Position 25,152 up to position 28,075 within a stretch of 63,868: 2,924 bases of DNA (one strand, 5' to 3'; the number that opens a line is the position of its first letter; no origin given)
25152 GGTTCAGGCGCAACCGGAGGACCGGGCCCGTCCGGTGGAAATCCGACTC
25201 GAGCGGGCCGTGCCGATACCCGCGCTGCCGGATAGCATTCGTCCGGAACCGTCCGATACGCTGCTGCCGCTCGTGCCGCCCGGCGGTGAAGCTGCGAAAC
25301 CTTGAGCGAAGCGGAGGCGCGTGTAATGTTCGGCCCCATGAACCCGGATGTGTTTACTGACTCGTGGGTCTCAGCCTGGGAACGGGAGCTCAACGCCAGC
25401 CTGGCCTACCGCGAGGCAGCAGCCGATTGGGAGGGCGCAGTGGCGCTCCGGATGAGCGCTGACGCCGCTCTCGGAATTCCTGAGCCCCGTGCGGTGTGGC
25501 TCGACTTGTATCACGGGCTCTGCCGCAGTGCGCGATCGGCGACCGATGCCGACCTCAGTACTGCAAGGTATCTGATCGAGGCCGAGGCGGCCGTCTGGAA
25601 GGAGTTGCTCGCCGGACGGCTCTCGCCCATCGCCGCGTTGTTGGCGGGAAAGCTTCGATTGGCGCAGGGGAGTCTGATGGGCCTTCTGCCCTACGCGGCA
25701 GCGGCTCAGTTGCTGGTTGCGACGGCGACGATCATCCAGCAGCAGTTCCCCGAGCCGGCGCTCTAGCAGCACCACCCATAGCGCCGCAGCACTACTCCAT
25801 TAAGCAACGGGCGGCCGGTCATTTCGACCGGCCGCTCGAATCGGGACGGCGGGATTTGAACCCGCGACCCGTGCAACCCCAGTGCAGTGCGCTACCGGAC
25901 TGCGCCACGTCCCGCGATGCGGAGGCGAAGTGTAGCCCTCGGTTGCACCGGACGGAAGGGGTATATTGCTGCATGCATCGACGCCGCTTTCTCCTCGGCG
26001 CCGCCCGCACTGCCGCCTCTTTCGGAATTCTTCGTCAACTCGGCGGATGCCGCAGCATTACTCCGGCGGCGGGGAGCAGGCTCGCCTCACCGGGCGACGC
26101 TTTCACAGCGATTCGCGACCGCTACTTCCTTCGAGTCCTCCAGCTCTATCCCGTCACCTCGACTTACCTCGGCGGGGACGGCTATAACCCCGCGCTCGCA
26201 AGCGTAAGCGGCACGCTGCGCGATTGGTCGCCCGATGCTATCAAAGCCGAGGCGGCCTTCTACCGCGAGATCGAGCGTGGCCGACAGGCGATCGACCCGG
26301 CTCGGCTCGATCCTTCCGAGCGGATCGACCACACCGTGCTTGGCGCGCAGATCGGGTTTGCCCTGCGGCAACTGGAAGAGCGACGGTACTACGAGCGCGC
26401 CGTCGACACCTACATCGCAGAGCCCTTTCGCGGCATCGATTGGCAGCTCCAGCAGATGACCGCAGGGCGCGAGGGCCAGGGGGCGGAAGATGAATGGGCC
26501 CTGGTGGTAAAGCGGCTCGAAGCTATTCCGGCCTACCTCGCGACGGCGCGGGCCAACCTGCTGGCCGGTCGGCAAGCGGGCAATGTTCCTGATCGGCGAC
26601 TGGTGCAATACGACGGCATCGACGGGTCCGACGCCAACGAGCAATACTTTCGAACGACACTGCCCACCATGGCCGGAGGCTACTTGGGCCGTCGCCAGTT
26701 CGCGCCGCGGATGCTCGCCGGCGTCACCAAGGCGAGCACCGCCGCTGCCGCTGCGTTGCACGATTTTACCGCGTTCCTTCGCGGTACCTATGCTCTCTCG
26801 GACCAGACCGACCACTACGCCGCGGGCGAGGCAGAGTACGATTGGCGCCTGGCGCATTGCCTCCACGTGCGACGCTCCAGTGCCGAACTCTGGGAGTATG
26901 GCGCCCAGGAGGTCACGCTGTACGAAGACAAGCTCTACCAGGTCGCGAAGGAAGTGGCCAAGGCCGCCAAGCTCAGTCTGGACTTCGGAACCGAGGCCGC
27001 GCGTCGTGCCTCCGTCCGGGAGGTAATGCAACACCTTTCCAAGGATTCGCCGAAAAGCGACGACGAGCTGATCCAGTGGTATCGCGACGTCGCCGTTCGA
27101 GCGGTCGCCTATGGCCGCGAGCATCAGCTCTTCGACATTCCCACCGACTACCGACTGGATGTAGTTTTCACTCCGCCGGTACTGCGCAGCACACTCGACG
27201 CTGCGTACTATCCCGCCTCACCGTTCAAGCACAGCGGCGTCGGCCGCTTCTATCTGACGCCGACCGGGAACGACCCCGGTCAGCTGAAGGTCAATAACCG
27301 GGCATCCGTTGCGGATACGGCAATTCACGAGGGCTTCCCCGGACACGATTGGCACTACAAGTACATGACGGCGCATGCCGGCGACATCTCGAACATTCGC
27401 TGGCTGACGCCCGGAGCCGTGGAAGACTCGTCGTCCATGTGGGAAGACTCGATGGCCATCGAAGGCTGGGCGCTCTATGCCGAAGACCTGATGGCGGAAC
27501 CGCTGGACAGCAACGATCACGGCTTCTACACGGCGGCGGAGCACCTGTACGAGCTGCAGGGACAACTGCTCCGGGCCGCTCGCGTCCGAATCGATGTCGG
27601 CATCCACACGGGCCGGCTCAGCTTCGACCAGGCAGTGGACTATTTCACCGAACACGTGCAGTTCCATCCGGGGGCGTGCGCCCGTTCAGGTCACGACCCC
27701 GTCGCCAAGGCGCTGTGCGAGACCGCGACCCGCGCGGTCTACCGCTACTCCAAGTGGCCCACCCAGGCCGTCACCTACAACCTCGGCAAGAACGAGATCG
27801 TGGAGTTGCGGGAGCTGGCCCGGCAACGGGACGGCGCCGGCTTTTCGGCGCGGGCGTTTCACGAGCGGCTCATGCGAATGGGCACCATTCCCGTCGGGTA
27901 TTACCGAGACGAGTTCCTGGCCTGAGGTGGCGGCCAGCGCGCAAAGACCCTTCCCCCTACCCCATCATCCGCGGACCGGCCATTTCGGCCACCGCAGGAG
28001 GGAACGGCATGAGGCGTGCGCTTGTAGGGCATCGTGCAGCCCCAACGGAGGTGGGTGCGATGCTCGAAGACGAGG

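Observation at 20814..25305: Five-gene chaperone-usher-like fibre locus with a non-canonical outer-membrane component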

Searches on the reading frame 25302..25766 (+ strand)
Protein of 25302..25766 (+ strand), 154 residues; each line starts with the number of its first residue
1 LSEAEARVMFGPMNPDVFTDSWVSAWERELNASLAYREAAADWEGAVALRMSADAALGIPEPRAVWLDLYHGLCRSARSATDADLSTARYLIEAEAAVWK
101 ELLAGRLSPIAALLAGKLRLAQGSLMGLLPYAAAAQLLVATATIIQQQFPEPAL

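Call 47: search_protein_families(library=pfam, proteins=[window:25302-25766:+], max_evalue=0.01)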
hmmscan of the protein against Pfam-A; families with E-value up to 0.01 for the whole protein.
window:25302-25766:+ (154 aa): 1 family
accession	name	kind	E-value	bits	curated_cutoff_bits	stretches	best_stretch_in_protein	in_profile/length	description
PF02036.22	SCP2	-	0.0015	19.2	21.3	1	35-126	11-91/101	SCP-2 sterol transfer family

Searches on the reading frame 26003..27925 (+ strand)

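Call 47: search_protein_families(library=pfam, proteins=[window:26003-27925:+], max_evalue=0.01)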
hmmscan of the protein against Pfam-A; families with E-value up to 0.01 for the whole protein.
window:26003-27925:+ (640 aa): 1 family
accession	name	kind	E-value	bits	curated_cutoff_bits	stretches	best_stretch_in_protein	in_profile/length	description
PF05960.17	DUF885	-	3.9e-82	278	32.4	1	50-634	1-528/532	Bacterial protein of unknown function (DUF885)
